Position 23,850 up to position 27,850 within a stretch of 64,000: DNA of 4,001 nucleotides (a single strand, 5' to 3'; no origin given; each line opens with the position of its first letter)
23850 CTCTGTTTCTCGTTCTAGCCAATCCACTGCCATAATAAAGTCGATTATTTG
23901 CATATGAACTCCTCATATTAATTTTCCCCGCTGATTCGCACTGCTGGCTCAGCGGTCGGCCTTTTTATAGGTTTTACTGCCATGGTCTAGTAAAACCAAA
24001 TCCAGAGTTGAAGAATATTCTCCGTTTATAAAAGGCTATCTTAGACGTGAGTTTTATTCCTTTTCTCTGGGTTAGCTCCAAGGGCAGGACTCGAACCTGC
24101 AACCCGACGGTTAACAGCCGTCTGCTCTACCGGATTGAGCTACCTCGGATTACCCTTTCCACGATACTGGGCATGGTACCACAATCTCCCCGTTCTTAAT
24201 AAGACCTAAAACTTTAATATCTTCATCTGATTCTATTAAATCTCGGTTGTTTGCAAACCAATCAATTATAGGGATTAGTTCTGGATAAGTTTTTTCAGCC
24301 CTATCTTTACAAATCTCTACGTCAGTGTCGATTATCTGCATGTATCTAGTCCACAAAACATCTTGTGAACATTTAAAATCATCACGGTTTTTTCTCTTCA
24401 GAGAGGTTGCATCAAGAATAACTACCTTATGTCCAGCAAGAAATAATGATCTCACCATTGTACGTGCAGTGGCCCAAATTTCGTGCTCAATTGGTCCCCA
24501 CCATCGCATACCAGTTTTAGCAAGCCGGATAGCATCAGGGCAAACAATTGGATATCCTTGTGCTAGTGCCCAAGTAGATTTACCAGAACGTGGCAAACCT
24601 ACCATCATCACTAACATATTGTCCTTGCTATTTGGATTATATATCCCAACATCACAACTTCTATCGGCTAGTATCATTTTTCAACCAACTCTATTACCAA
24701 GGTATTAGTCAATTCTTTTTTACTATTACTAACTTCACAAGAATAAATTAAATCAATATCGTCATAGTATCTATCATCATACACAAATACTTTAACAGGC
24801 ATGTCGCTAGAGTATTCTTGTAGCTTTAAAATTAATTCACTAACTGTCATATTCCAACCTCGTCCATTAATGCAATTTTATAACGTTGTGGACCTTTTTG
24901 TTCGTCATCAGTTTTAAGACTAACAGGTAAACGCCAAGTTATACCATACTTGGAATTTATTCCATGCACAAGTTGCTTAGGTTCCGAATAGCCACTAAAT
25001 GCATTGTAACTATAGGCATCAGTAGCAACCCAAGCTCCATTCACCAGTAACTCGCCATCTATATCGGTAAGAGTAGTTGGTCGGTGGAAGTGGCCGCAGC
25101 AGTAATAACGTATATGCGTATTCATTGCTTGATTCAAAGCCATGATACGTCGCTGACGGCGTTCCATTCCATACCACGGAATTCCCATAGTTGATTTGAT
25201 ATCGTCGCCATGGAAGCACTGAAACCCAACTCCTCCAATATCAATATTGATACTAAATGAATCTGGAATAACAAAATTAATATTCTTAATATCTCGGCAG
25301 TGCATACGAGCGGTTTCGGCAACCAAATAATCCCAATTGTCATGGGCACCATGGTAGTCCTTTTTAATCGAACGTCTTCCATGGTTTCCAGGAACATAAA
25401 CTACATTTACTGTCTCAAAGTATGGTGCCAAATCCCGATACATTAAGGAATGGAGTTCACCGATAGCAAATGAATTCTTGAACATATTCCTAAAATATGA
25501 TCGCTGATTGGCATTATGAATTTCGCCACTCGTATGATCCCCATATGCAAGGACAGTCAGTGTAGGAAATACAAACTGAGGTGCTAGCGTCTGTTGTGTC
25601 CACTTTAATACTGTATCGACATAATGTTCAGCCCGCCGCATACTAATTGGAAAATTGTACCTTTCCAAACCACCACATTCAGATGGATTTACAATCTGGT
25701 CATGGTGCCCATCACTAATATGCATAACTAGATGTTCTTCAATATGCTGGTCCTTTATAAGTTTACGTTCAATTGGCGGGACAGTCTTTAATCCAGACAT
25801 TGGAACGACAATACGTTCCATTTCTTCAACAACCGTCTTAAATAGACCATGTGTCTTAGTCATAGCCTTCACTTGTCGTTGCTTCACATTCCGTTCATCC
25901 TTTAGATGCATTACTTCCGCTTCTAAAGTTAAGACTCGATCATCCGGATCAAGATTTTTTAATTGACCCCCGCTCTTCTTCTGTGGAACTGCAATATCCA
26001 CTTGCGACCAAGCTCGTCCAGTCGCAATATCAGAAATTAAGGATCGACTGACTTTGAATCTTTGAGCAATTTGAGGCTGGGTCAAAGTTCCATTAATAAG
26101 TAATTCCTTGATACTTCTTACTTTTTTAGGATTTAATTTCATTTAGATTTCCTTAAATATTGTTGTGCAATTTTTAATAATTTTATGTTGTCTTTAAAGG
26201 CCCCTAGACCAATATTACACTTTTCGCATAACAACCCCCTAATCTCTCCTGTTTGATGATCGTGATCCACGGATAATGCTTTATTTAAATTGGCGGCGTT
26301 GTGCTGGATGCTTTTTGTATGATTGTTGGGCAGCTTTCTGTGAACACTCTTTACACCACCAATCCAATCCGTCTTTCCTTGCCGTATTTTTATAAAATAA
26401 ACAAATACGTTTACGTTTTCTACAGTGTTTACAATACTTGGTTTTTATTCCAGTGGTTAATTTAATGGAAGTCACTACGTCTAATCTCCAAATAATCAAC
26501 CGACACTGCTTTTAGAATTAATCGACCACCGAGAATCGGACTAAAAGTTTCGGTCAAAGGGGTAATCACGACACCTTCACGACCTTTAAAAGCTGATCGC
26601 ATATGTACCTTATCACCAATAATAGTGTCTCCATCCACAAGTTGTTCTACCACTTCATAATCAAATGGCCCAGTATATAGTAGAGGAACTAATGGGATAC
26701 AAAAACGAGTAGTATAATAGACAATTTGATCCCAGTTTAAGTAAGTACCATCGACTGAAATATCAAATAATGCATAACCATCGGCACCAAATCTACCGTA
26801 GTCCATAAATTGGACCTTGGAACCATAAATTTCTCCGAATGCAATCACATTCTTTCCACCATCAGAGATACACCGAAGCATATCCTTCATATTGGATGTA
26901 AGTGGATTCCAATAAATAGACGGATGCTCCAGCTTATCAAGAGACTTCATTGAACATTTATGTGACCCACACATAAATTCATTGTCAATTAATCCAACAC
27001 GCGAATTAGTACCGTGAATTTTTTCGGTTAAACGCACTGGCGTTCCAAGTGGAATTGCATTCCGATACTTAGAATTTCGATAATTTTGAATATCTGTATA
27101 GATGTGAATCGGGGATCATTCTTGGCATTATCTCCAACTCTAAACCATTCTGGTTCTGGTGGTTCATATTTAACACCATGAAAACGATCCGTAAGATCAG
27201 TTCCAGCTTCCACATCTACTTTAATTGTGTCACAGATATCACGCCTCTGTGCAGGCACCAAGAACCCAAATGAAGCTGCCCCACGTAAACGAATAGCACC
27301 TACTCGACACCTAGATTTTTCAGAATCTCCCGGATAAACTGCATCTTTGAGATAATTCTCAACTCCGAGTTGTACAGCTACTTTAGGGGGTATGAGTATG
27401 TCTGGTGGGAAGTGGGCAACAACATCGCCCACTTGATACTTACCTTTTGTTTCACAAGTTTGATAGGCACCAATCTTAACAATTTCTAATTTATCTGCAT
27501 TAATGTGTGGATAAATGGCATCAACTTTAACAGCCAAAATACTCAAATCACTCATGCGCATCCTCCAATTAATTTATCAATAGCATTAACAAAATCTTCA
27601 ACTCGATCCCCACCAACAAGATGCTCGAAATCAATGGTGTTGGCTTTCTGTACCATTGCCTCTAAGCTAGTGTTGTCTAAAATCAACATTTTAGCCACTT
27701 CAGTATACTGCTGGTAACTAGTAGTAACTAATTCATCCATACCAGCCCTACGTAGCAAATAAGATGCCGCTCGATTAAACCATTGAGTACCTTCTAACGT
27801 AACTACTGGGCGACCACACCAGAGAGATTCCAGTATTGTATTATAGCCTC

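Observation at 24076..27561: Putative RNA heal-and-seal (tRNA repair) cassette next to tRNA-Asn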

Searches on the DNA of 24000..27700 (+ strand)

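Call 5: search_dna_similar(query=window:24000-27700:+, collection=phages, mode=distant, max_rows=20)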
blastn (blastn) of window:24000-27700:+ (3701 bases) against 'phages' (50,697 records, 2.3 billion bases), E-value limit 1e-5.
Records with a match: 255; places in all: 255; records where one place covers at least 80% of the query: 0.
Best place of each record, by identity: 80-90% 243; 60-80% 12.
By first word of the organism name: Mycobacterium 179; Gordonia 20; Pseudomonas 13; Halorubrum 6; Listeria 6; Streptomyces 5; Ralstonia 4; Staphylococcus 3; Bacillus 3; Rhizobium 2; and 12 more.
By host as written in the record: Mycobacterium smegmatis mc2 155 119; Mycobacterium smegmatis mc#155 35; Gordonia terrae 3612 19; - 11; Mycobacterium smegmatis mc2155 7; Pseudomonas aeruginosa PAO1 6; Pseudomonas aeruginosa 5; Listeria monocytogenes 5; and 29 more.
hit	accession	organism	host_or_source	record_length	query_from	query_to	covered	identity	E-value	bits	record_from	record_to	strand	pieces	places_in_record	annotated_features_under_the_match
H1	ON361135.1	Pseudomonas phage vB_Pae_Kat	Pseudomonas aeruginosa PAO1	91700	73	159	2%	82.0%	2e-11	80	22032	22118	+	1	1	tRNA-Asn | tRNA-Cys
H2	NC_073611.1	Pseudomonas phage vB_Pae_Kat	Pseudomonas aeruginosa PAO1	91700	73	159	2%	82.0%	2e-11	80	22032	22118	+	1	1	tRNA-Asn | tRNA-Cys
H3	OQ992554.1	Pseudomonas phage Kat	Pseudomonas aeruginosa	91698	73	159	2%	82.0%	2e-11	80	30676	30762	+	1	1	tRNA-Asn | tRNA-Cys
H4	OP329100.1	Pseudomonas phage LUZ100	Pseudomonas aeruginosa PaLo41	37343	59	144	2%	79.8%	2e-9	72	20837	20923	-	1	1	tRNA-Asn | terminator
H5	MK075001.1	Staphylococcus phage phiSP15-1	Staphylococcus pseudintermedius 14-29-15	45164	76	162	2%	75.9%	4e-6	61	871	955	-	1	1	none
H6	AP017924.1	Ralstonia phage RP12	Ralstonia solanacearum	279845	76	154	2%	82.5%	2e-9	72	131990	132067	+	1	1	tRNA-Asn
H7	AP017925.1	Ralstonia phage RP31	Ralstonia solanacearum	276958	76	154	2%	82.5%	2e-9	72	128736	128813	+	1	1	tRNA-Asn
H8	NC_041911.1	Ralstonia phage RP12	Ralstonia solanacearum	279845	76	154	2%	82.5%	2e-9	72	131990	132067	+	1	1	tRNA-Asn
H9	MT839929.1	Bacteriophage sp.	human fecal samples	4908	73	155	2%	78.3%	1e-7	67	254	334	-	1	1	record has no annotation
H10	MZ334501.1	Halorubrum sodomense tailed virus 4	Halorubrum sodomense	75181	74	149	2%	83.3%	3e-7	65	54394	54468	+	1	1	tRNA-Asn | PD-(D/E)XK nuclease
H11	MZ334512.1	Halorubrum virus HRTV-24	Halorubrum sp.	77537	74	149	2%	83.3%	3e-7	65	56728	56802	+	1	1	tRNA-Asn | PD-(D/E)XK endonuclease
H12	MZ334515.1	Haloarcula virus HJTV-3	Haloarcula japonica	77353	74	149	2%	83.3%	3e-7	65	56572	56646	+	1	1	tRNA-Asn | PD-(D/E)XK endonuclease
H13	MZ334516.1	Halorubrum virus HRTV-15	Halorubrum sp.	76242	74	149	2%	83.3%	3e-7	65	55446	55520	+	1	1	tRNA-Asn | PD-(D/E)XK endonuclease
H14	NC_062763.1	Halorubrum sodomense tailed virus 4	Halorubrum sodomense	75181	74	149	2%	83.3%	3e-7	65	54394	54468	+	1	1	tRNA-Asn | PD-(D/E)XK nuclease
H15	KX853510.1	Virus Rctr197k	enrichment culture DAMO/AAA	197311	77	151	2%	84.0%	2e-11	79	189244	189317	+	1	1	tRNA-Asn | tRNA-Thr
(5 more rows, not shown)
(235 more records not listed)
